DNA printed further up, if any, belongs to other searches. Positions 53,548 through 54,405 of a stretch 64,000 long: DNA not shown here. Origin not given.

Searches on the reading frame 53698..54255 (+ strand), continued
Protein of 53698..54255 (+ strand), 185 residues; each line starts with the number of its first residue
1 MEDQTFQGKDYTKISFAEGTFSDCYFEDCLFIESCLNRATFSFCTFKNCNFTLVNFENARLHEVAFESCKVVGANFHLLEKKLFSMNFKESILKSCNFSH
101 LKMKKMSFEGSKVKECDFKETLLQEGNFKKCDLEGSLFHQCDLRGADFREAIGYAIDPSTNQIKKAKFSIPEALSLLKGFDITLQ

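Call 36: find_encoding_contigs(protein=P0137, flank=6000, max_places=1)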
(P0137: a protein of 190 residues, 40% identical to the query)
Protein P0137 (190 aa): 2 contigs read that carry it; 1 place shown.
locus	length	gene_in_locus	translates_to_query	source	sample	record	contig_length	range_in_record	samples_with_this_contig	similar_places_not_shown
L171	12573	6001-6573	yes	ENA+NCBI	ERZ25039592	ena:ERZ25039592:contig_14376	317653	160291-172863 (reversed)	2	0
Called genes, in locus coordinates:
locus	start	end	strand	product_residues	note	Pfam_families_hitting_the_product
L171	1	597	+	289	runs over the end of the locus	PF00116:COX2 (weak), PF06481:COX_ARM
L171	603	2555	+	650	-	PF00115:COX1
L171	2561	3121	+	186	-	PF00510:COX3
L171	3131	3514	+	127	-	PF03626:COX4_pro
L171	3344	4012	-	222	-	PF01066:CDP-OH_P_transf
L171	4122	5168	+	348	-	PF02541:Ppx-GppA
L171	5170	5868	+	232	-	PF00406:ADK, PF13207:AAA_17, PF13671:AAA_33 (weak), PF05191:ADK_lid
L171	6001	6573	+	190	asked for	PF13576:Pentapeptide_3 (faint), PF13599:Pentapeptide_4, PF23894:LD_SV2 (weak), PF13599:Pentapeptide_4, PF00805:Pentapeptide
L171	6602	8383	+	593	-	-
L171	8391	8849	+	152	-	PF02580:Tyr_Deacylase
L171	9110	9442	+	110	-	PF01329:Pterin_4a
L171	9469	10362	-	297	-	PF28261:CT_504-like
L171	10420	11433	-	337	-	PF00044:Gp_dh_N, PF02800:Gp_dh_C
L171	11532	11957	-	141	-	PF01196:Ribosomal_L17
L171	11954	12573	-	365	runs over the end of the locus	PF01193:RNA_pol_L, PF01000:RNA_pol_A_bac, PF03118:RNA_pol_A_CTD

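Call 40: find_encoding_contigs(protein=P0133, flank=7000, max_places=1)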
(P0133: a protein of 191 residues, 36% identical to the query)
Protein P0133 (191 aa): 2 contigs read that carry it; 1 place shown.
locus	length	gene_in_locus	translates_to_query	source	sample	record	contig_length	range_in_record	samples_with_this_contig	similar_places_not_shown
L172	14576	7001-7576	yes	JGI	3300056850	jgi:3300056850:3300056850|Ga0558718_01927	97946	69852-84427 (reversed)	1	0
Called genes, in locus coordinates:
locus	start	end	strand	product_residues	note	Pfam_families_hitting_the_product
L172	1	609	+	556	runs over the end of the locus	PF00133:tRNA-synt_1, PF09334:tRNA-synt_1g, PF08264:Anticodon_1, PF19303:Anticodon_3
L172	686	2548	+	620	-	PF05621:TniB (faint), PF13191:AAA_16 (faint), PF00004:AAA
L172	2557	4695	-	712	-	PF23139:OB_YrrC, PF14520:HHH_5, PF14490:HHH_RecD2, PF13245:AAA_19, PF13604:AAA_30, PF01443:Viral_helicase1 (weak), PF18335:SH3_13, PF13538:UvrD_C_2, +2 more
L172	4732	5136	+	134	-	PF09990:DUF2231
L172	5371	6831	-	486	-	PF01494:FAD_binding_3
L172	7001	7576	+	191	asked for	PF23894:LD_SV2 (faint), PF13576:Pentapeptide_3 (faint), PF13599:Pentapeptide_4, PF00805:Pentapeptide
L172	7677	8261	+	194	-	PF06414:Zeta_toxin, PF13671:AAA_33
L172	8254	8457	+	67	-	-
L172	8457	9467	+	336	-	PF10672:Methyltrans_SAM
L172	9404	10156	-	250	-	PF01223:Endonuclease_NS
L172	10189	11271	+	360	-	PF01734:Patatin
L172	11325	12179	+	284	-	PF00891:Methyltransf_2, PF05175:MTS, PF13489:Methyltransf_23, PF01209:Ubie_methyltran, PF02353:CMAS, PF02390:Methyltransf_4, PF13847:Methyltransf_31, PF08241:Methyltransf_11, +3 more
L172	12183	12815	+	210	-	PF00484:Pro_CA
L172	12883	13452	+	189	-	PF00484:Pro_CA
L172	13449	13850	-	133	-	PF01641:SelR, PF24046:At4g08330 (faint)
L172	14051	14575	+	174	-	-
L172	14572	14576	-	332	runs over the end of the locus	PF08240:ADH_N, PF00107:ADH_zinc_N, PF13602:ADH_zinc_N_2 (weak)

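Call 41: find_encoding_contigs(protein=P0149, flank=7000, max_places=1)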
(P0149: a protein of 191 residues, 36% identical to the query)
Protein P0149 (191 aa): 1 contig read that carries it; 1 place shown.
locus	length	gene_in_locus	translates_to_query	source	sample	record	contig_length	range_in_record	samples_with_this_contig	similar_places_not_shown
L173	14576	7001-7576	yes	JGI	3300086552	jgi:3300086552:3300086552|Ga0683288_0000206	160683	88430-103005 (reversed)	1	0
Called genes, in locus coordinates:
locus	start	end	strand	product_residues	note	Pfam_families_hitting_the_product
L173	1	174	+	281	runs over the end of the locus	PF28261:CT_504-like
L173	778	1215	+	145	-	-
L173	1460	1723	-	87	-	-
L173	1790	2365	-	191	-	-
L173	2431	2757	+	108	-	-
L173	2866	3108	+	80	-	-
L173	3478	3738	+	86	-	-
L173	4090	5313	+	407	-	-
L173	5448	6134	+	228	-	PF00702:Hydrolase, PF13419:HAD_2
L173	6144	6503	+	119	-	PF07883:Cupin_2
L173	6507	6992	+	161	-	PF00583:Acetyltransf_1, PF13673:Acetyltransf_10, PF13508:Acetyltransf_7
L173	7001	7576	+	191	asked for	PF23894:LD_SV2 (faint), PF13576:Pentapeptide_3 (weak), PF00805:Pentapeptide (weak), PF13599:Pentapeptide_4, PF00805:Pentapeptide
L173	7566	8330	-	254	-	PF03328:HpcH_HpaI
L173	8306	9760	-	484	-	PF07992:Pyr_redox_2 (faint), PF03486:HI0933_like (faint), PF01266:DAO (weak), PF01593:Amino_oxidase, PF13450:NAD_binding_8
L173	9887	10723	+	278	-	PF11019:DUF2608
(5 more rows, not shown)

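Call 42: find_encoding_contigs(protein=P0167, flank=7000, max_places=1)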
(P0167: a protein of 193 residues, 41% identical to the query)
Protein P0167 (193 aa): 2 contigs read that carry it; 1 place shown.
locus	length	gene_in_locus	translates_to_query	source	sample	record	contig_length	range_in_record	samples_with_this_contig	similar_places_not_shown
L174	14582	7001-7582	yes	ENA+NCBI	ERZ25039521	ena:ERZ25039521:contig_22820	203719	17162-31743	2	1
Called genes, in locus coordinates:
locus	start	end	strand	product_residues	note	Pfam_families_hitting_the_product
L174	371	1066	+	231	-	-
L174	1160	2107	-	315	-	PF00102:Y_phosphatase, PF22785:Tc-R-P (weak), PF00782:DSPc (faint), PF22784:PTP-SAK (weak)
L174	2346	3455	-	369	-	PF00857:Isochorismatase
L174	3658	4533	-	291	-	PF00892:EamA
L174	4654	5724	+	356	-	PF13784:Fic_N, PF02661:Fic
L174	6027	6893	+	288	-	PF00152:tRNA-synt_2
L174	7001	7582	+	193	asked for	PF00805:Pentapeptide (weak), PF13576:Pentapeptide_3 (faint), PF13599:Pentapeptide_4, PF23894:LD_SV2 (weak), PF13599:Pentapeptide_4, PF00805:Pentapeptide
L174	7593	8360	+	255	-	PF00293:NUDIX, PF12643:MazG-like (weak)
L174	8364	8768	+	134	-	PF17775:YchJ_M-like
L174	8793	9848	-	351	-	PF01435:Peptidase_M48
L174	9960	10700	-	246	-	PF00535:Glycos_transf_2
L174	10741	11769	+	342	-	PF00478:IMPDH, PF00977:His_biosynth (faint), PF01645:Glu_synthase (weak), PF01070:FMN_dh, PF03060:NMO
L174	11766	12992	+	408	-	PF01966:HD, PF19276:HD_assoc_2 (weak)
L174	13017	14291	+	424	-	PF03219:TLC (weak)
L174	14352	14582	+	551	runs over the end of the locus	PF00390:malic, PF03949:Malic_M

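Call 43: find_encoding_contigs(protein=P0164, flank=7000, max_places=1)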
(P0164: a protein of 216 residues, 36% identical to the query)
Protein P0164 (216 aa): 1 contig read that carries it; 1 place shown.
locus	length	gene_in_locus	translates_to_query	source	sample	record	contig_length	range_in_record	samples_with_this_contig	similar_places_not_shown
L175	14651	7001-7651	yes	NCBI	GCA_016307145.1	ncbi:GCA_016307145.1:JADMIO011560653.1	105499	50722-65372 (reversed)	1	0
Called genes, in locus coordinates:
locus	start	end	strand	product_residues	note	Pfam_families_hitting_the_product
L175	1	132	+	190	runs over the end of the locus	PF02632:BioY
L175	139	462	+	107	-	-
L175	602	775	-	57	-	-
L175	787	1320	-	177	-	PF01625:PMSR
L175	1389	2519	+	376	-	PF02163:Peptidase_M50, PF00571:CBS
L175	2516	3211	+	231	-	PF13578:Methyltransf_24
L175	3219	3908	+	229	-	PF13578:Methyltransf_24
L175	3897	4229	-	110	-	PF01329:Pterin_4a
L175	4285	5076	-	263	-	PF02592:Vut_1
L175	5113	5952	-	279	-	-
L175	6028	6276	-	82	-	-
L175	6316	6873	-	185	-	PF04199:Cyclase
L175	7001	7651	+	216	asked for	PF13599:Pentapeptide_4, PF23894:LD_SV2, PF13599:Pentapeptide_4, PF00805:Pentapeptide, PF13576:Pentapeptide_3 (weak)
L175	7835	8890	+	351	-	PF00487:FA_desaturase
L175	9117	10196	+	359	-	-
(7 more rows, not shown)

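Call 45: search_dna_similar(query=window:53698-54255:+, collection=plasmids, mode=protein, max_evalue=0.00001, max_rows=25)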
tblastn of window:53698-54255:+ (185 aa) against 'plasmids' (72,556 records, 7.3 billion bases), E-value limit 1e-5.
Records with a match: 3371; places in all: 3467; records where one place covers at least 80% of the query: 3342.
Best place of each record, by identity: <60% 3371.
By first word of the organism name: Klebsiella 1417; Escherichia 879; Enterobacter 315; Salmonella 227; Citrobacter 94; Proteus 60; Shigella 57; Aeromonas 48; Providencia 35; Raoultella 27; and 58 more.
By predicted mobility (MOB-suite, as given by PLSDB): conjugative 2436; non-mobilizable 546; mobilizable 389.
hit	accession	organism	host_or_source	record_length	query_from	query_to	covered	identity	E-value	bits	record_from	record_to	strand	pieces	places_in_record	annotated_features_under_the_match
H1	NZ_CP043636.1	Empedobacter brevis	shrimp,food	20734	2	185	99%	35.3%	6e-27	113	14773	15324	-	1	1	pentapeptide repeat-containing protein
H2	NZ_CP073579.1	Photobacterium sp. GJ3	-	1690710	3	184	98%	33.9%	5e-23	102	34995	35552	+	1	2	record has no annotation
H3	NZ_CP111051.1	Chondrinema litorale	Seaweed,red alga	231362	7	185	97%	34.4%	1e-28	118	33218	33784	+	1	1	pentapeptide repeat-containing protein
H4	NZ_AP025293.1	Persicobacter psychrovividus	-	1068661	2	184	99%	33.0%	4e-23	102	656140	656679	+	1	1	none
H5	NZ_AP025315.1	Fulvitalea axinellae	-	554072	19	185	90%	35.9%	9e-28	115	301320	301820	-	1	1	pentapeptide repeat-containing protein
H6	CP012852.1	Persicobacter sp. JZB09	cell culture,soil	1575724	26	185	86%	36.4%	5e-24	105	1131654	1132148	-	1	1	none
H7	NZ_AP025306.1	Aureibacter tunicatorum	-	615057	1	180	97%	32.2%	3e-19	91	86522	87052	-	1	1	pentapeptide repeat-containing protein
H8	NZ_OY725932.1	Bacteroides finegoldii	-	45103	7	183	96%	28.8%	8e-10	64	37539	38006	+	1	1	pentapeptide repeat-containing protein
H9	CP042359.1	Rahnella aquatilis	hyacinth,plant,hyacinth bulb, basal ...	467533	6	185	97%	28.3%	2e-11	69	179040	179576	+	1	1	pentapeptide repeat-containing protein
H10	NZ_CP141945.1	Novosphingobium sp. RL4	Rheum palmatum L.,Single ...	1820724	1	182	98%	26.7%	6e-6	53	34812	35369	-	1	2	none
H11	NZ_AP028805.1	Vibrio cholerae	-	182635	1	184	99%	25.8%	3e-8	59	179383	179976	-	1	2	quinolone resistance pentapeptide repeat protein QnrVC4 | qnrVC4: quinolone resistance pentapeptide repeat protein QnrVC4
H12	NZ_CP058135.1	Klebsiella quasipneumoniae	culture,Wastewater influent sample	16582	1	184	99%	25.8%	3e-8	59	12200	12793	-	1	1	quinolone resistance pentapeptide repeat protein QnrVC4 | qnrVC4: quinolone resistance pentapeptide repeat protein QnrVC4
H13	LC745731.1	Escherichia coli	-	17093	1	184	99%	25.8%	3e-8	59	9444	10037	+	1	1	qnrVC4: quinolone resistance pentapeptide repeat protein QnrVC4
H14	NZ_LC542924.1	Klebsiella pneumoniae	-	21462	1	184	99%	25.8%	3e-8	59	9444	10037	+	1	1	quinolone resistance pentapeptide repeat protein QnrVC4 | qnrVC4: quinolone resistance pentapeptide repeat protein QnrVC4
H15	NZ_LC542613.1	Klebsiella quasipneumoniae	-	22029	1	184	99%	25.8%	3e-8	59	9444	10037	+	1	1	quinolone resistance pentapeptide repeat protein QnrVC4 | qnrVC4: quinolone resistance pentapeptide repeat protein QnrVC4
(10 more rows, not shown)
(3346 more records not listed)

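Call 61: predict_structure(alignment_id=A4)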
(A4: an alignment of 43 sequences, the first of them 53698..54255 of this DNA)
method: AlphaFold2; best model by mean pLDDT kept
length: 185 residues; sequences in the alignment: 43
mean_pLDDT: 96.3   pTM: 0.90
mean pLDDT of the five models: 96.3, 96.2, 95.5, 95.0, 95.0
residues with pLDDT >= 90: 168; 70-90: 17; 50-70: 0; < 50: 0
segments of 3 or more residues with pLDDT < 50: none
pLDDT, mean of each block of 10 residues (from residue 1): 96 97 99 98 99 98 99 98 97 99 98 99 99 98 98 93 96 83 77
secondary structure, 60 per line:
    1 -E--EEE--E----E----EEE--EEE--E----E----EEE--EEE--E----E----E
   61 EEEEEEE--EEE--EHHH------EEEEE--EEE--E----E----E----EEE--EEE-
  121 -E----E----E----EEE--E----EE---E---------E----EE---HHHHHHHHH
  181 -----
elements in order: E5-7 E20-22 E25-27 E40-42 E45-47 E60-67 E70-72 E85-89 E92-94 E112-114 E117-119 E137-139 H172-180

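Call 64: fold_search(model_id=the predicted structure, library=pdb)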
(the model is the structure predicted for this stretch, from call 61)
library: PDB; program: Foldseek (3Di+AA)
matches with E <= 10: 598; with E <= 0.001: 47
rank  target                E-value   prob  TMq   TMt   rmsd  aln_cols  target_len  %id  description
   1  2xt2_B                4.2e-18  1.00  0.96  0.92   1.5       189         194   33  Structure of the pentapeptide repeat protein AlbG, a resistance factor for the topoisomerase poison albicidin. (released 2010-10-13)
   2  2xt2_A                5.2e-18  1.00  0.97  0.91   1.3       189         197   33  Structure of the pentapeptide repeat protein AlbG, a resistance factor for the topoisomerase poison albicidin. (released 2010-10-13)
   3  2xt4_B                9.3e-16  1.00  0.92  0.88   1.7       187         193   35  Structure of the pentapeptide repeat protein AlbG, a resistance factor for the topoisomerase poison albicidin. (released 2010-10-13)
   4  2xt4_A                5.0e-15  1.00  0.92  0.92   1.9       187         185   34  Structure of the pentapeptide repeat protein AlbG, a resistance factor for the topoisomerase poison albicidin. (released 2010-10-13)
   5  2bm6                  4.3e-11  1.00  0.61  0.63   6.9       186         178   19  The Structure of MfpA (Rv3361c, C2221 Crystal form). The Pentapeptide Repeat Protein from Mycobacterium tuberculosis Fol (released 2005-06-07)
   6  2xty_A                4.3e-11  1.00  0.46  0.42   7.7       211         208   18  Structure of QnrB1 (R167E-Trypsin Treated), a plasmid-mediated fluoroquinolone resistance protein (released 2010-10-27)
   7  2bm5_B                1.0e-10  1.00  0.62  0.63   6.9       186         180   19  The Structure of MfpA (Rv3361c, P21 Crystal form). The Pentapeptide Repeat Protein from Mycobacterium tuberculosis Fol (released 2005-06-07)
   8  5dqa_A                1.0e-10  1.00  0.66  0.58   6.0       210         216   17  t3284 loop variant of beta1 (released 2016-08-31)
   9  6zt4_A                1.2e-10  1.00  0.61  0.63   6.9       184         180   18  Pentapeptide repeat protein MfpA from Mycobacterium smegmatis (released 2021-03-03)
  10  2bm5_A                1.2e-10  1.00  0.51  0.52   7.3       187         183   16  The Structure of MfpA (Rv3361c, P21 Crystal form). The Pentapeptide Repeat Protein from Mycobacterium tuberculosis Fol (released 2005-06-07)
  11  6fls_A                1.8e-10  1.00  0.56  0.49   7.0       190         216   20  Pentapeptide repeat family protein from Clostridium botulinum (released 2018-08-15)
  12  5dqa_C                2.0e-10  1.00  0.68  0.59   6.8       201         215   17  t3284 loop variant of beta1 (released 2016-08-31)
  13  5dn0                  2.5e-10  1.00  0.51  0.43  11.2       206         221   15  t1555 loop variant (released 2016-08-31)
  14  2xtx_B                2.7e-10  1.00  0.53  0.47   7.1       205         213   20  Structure of QnrB1 (M102R-Trypsin Treated), a plasmid-mediated fluoroquinolone resistance protein (released 2010-10-20)
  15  6zt4_B                3.6e-10  1.00  0.60  0.61   7.0       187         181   19  Pentapeptide repeat protein MfpA from Mycobacterium smegmatis (released 2021-03-03)
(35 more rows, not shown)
